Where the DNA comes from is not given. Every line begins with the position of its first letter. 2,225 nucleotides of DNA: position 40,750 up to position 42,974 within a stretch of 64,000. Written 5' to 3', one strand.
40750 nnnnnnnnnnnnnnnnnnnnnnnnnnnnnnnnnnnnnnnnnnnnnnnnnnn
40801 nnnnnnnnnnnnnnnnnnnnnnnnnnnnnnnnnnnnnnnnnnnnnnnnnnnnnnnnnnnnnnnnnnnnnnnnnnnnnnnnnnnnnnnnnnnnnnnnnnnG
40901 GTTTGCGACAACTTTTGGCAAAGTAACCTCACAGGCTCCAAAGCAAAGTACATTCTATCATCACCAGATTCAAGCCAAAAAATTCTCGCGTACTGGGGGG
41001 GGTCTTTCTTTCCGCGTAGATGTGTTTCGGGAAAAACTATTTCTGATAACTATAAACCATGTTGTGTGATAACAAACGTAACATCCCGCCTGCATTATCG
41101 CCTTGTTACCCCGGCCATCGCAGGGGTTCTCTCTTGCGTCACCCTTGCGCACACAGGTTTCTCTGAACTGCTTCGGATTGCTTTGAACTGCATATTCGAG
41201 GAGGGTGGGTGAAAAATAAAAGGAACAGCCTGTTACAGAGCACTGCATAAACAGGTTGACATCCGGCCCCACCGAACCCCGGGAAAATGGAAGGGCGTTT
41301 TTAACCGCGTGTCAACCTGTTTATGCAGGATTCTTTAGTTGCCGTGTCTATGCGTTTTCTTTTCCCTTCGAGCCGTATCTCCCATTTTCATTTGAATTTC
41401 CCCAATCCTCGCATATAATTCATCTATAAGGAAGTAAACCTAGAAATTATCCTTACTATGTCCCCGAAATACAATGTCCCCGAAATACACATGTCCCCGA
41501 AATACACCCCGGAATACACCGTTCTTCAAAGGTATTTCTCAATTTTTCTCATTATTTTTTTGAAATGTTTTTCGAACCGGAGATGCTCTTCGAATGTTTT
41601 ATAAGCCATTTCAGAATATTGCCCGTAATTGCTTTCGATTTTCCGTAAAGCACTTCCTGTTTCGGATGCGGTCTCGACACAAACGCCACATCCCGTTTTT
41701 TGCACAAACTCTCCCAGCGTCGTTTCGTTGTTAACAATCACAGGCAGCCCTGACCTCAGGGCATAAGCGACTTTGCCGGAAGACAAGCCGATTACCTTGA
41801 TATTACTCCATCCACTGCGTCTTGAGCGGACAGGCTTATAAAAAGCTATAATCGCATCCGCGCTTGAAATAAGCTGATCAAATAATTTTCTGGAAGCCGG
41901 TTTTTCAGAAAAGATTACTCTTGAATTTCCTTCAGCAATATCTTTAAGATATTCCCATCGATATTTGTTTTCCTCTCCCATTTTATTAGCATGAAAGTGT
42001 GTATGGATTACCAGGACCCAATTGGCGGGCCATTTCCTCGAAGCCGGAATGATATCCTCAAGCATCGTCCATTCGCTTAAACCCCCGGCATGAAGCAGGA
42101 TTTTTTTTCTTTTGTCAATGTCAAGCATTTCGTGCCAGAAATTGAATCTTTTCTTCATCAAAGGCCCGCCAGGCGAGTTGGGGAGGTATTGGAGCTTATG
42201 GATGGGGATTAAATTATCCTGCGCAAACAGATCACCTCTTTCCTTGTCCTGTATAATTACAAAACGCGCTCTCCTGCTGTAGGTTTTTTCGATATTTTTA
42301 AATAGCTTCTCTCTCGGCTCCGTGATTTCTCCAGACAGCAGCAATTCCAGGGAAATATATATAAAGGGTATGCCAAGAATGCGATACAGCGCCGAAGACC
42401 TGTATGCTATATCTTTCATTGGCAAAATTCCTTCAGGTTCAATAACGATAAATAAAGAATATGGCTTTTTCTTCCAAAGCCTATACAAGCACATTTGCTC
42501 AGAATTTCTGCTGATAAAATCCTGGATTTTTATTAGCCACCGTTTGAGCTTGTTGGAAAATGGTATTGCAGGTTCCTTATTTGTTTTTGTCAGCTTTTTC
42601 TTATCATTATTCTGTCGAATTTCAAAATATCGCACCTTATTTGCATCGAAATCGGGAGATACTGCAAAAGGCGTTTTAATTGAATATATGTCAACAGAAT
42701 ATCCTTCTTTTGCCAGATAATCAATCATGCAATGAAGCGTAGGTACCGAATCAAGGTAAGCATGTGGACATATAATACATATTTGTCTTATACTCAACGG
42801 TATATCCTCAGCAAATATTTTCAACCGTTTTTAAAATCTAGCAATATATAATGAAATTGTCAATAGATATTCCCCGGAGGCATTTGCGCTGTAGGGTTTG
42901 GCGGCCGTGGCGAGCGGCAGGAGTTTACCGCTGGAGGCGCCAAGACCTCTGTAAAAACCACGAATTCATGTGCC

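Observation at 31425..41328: Recurring roughly 17-nt cis-motif (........-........-like) at five sites linking the sigma-54 regulator locus and the Mor cassette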

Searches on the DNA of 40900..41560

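Call 46: search_rna_families(source=window, start=40900, end=41560, threshold=evalue, max_evalue=10)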
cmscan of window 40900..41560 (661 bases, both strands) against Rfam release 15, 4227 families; matches with E-value up to 10: 3.
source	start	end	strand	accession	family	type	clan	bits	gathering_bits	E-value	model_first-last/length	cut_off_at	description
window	41243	41328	+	RF04128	MIR8562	Gene; miRNA;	-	16.1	211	2.1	1-242/242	no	MIR8562 microRNA precursor family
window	41241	41330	-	RF04128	MIR8562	Gene; miRNA;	-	15.2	211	3.3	1-242/242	no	MIR8562 microRNA precursor family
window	41102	41179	+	RF02172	RFPL3-AS1_2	Gene; lncRNA;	-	10.3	40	6.4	1-71/71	no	RFPL3 antisense RNA 1 conserved region 2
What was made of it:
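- Tried and rejected: The 40900-41560 region at E <= 10 gave only meaningless microRNA and lncRNA hits (call 46).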

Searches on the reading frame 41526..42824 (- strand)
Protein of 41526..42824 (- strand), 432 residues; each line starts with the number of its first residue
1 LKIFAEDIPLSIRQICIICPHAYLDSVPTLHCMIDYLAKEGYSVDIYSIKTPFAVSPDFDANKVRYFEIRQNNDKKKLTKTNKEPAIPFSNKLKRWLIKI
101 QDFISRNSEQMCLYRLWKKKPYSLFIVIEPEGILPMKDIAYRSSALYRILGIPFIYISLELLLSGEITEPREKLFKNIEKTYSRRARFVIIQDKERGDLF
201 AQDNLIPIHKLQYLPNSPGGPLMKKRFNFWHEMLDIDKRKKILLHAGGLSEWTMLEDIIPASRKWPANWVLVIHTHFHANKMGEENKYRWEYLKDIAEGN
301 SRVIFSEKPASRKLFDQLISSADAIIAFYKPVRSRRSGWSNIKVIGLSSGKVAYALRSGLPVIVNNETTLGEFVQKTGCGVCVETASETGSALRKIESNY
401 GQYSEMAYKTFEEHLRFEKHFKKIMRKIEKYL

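Call 5: search_protein_families(library=pfam, proteins=[window:41526-42824:-], max_evalue=0.01)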
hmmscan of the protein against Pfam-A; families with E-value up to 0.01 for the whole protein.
window:41526-42824:- (432 aa): 1 family
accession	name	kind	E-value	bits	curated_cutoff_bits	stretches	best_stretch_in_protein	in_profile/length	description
PF00534.26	Glycos_transf_1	-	0.0024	17.9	26.4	0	230-406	5-165/172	Glycosyl transferases group 1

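Call 53: search_protein_families(library=ncbifam, proteins=[window:41526-42824:-], max_evalue=0.01)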
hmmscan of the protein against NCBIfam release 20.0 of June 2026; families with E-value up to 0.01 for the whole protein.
window:41526-42824:- (432 aa): 3 families
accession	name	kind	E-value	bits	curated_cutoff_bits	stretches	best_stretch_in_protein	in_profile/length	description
NF007325.0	PRK09814.1-4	equivalog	5.3e-06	25.9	491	1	349-418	251-320/337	sugar transferase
NF007326.0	PRK09814.2-3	equivalog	9e-06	25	420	1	352-430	267-345/349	beta-1,6-galactofuranosyltransferase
NF007323.0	PRK09814.1-2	equivalog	0.0046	16.1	529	1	351-428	248-325/327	beta-1,6-galactofuranosyltransferase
